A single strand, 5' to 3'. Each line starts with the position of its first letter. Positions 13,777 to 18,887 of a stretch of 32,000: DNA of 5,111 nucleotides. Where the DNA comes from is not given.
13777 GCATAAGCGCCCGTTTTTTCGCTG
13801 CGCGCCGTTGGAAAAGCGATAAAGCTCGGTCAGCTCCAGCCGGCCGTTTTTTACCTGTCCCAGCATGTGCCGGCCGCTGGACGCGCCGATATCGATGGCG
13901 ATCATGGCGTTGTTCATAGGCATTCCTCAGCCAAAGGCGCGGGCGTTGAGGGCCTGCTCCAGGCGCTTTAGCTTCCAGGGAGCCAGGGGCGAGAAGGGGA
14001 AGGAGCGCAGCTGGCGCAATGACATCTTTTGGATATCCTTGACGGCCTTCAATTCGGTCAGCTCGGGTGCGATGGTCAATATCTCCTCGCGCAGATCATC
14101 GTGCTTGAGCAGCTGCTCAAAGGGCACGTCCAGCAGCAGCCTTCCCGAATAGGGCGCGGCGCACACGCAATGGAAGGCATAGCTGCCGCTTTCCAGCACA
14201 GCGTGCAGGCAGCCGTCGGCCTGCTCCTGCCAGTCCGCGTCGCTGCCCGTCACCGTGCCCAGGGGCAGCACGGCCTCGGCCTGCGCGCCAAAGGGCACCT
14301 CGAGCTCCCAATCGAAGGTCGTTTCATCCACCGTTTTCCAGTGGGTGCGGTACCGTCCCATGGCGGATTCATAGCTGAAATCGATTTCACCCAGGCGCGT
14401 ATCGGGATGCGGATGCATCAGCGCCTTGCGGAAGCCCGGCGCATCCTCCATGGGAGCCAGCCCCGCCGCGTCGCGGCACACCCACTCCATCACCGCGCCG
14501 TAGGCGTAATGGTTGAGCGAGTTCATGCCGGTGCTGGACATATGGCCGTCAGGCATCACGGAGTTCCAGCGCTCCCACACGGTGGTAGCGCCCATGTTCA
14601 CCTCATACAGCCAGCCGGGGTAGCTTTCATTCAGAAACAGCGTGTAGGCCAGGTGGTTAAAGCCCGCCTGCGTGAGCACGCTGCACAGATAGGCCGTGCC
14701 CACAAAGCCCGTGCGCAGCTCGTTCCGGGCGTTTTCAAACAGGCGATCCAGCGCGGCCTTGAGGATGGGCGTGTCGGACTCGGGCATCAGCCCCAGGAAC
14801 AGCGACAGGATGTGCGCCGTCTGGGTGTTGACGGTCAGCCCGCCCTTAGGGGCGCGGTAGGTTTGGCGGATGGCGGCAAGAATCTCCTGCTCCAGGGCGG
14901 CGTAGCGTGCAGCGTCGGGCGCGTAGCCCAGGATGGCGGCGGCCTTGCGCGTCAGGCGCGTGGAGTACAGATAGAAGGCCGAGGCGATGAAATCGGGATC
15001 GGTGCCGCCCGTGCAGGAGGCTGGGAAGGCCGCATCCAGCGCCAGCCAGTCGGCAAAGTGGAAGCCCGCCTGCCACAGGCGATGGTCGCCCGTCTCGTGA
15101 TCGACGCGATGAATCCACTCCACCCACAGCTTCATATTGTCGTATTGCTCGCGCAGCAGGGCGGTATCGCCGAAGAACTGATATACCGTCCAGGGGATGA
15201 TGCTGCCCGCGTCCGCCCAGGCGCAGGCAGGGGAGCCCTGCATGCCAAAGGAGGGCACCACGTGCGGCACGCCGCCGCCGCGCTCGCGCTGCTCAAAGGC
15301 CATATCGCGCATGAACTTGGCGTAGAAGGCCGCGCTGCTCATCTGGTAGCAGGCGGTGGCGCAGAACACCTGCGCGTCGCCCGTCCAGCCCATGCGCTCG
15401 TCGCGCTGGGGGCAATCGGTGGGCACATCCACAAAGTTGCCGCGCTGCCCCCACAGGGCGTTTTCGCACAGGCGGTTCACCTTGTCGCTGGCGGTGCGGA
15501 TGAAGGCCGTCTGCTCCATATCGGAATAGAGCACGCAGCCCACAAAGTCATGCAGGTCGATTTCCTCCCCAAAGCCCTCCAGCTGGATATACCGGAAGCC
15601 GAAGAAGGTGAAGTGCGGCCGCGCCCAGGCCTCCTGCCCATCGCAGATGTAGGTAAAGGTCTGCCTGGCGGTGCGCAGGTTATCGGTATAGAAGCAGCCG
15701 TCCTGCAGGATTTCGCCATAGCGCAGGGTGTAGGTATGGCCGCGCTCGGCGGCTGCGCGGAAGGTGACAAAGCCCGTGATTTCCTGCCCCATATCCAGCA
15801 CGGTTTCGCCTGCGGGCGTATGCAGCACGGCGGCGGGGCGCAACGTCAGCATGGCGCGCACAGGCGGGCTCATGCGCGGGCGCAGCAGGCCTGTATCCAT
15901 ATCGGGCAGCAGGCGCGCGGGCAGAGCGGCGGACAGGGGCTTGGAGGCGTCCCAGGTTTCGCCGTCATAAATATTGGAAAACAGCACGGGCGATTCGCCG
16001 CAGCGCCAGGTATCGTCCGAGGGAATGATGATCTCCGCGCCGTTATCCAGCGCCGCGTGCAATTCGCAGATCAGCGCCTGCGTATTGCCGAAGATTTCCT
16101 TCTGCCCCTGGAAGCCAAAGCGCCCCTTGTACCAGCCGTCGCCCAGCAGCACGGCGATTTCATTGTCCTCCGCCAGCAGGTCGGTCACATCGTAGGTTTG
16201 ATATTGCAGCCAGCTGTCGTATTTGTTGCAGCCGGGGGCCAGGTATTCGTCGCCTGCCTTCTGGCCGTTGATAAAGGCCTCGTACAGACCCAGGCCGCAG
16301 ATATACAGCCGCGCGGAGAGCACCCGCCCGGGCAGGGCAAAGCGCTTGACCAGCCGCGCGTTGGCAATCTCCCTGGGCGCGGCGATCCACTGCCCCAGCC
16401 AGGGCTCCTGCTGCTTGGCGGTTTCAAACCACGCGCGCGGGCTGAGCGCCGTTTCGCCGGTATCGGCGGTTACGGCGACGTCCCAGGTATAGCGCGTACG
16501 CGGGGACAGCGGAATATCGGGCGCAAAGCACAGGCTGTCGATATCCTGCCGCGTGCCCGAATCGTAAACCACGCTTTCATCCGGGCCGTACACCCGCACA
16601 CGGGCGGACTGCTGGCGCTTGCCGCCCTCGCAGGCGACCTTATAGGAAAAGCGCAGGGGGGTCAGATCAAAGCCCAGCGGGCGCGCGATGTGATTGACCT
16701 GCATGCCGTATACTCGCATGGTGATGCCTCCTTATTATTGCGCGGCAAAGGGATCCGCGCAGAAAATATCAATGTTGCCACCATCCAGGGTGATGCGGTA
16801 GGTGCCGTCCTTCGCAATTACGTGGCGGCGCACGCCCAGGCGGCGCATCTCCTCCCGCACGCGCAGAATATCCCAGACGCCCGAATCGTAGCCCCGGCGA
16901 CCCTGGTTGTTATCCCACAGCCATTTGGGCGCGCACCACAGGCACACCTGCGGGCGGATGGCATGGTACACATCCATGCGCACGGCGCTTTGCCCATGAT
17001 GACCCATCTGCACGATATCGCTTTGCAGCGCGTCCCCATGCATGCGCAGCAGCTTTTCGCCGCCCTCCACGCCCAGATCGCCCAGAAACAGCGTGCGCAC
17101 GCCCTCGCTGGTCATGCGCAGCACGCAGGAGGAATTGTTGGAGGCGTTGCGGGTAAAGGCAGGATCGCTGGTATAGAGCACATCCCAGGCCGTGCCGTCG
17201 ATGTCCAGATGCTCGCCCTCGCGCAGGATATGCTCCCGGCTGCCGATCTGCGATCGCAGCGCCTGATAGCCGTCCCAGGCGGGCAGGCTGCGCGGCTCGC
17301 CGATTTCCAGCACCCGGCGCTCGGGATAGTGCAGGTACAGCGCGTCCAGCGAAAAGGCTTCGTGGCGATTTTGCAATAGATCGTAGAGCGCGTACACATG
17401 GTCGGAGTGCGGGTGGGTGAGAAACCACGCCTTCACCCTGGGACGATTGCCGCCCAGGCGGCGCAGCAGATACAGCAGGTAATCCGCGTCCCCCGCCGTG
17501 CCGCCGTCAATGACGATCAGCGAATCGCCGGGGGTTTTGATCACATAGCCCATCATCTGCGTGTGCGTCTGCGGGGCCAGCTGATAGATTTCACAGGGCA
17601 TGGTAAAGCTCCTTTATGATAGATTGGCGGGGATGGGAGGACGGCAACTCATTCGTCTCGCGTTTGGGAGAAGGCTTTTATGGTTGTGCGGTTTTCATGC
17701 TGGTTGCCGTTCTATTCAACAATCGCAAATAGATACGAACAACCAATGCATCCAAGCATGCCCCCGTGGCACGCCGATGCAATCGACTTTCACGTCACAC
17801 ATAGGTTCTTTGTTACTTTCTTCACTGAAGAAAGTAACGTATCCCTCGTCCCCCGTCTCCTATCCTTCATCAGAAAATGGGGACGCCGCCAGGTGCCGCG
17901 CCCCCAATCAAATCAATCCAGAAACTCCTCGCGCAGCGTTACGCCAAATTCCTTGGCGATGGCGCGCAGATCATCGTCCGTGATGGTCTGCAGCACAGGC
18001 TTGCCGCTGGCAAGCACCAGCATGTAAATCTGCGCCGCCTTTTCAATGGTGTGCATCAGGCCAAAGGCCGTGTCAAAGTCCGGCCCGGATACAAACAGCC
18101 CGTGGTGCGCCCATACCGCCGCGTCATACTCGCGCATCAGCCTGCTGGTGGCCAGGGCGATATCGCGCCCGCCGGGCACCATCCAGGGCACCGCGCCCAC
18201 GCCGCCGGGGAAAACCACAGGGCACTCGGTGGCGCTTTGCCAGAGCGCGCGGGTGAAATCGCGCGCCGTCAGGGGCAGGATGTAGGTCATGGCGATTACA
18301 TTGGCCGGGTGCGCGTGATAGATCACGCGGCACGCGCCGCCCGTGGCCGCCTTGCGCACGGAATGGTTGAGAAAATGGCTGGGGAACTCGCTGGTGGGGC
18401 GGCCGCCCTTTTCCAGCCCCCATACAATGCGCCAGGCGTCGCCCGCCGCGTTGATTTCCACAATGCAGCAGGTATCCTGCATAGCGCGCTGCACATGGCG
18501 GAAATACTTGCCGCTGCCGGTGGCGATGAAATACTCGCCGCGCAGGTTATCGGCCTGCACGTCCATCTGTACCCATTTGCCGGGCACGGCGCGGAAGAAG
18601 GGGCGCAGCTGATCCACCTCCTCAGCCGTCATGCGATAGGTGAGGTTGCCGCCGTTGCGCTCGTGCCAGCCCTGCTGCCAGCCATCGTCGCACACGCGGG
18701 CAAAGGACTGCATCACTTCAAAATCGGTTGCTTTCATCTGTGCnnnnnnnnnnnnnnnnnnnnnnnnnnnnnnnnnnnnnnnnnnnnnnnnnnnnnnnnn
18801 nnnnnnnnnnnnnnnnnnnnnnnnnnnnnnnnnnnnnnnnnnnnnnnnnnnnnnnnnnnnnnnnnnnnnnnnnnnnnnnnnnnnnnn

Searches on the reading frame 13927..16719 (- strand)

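Call 7: search_protein_families(library=pfam, proteins=[window:13927-16719:-])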
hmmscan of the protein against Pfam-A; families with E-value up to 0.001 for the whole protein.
window:13927-16719:- (930 aa): 5 families
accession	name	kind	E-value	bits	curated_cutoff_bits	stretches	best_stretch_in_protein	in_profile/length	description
PF17389.8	Bac_rhamnosid6H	-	3.2e-111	372.3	24.5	1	402-749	1-337/339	Bacterial alpha-L-rhamnosidase 6 hairpin glycosidase domain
PF08531.16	Bac_rhamnosid_N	-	3.4e-46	157.6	25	1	132-260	2-132/172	Alpha-L-rhamnosidase N-terminal domain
PF05592.18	Bac_rhamnosid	-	2.2e-27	95.4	22.2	1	300-398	2-102/102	Bacterial alpha-L-rhamnosidase concanavalin-like domain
PF25788.1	Ig_Rha78A_N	-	7.9e-17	61.9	27.4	1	4-102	2-103/105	Rha78A-like, N-terminal immunoglobulin domain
PF17390.7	Bac_rhamnosid_C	-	9.6e-13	48.2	22.1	1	758-823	4-68/78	Bacterial alpha-L-rhamnosidase C-terminal domain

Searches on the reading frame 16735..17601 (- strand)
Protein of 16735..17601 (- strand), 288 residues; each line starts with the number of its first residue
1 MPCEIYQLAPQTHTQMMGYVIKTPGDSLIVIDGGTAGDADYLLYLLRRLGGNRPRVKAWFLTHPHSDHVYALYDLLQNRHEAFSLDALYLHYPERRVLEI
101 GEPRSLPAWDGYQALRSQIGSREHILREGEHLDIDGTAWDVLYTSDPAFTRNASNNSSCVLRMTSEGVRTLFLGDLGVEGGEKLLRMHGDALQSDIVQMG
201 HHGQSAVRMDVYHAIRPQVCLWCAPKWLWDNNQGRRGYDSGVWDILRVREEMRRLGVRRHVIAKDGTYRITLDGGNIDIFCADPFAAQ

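Call 7: search_protein_families(library=pfam, proteins=[window:16735-17601:-])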
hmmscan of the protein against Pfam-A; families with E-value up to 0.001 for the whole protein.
window:16735-17601:- (288 aa): 2 families
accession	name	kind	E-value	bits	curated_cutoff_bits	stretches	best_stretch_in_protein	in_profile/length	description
PF00753.33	Lactamase_B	-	1.1e-13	52.1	22.7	1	19-185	9-159/196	Metallo-beta-lactamase superfamily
PF12706.13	Lactamase_B_2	-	4.7e-06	26.8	27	1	52-188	27-155/200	Beta-lactamase superfamily domain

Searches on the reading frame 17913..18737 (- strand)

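Call 7: search_protein_families(library=pfam, proteins=[window:17913-18737:-])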
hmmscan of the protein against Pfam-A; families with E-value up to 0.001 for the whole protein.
window:17913-18737:- (274 aa): 1 family
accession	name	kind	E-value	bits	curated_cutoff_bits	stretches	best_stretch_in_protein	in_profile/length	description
PF00596.27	Aldolase_II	-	1.4e-22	80.9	22.2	1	11-238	2-182/183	Class II Aldolase and Adducin N-terminal domain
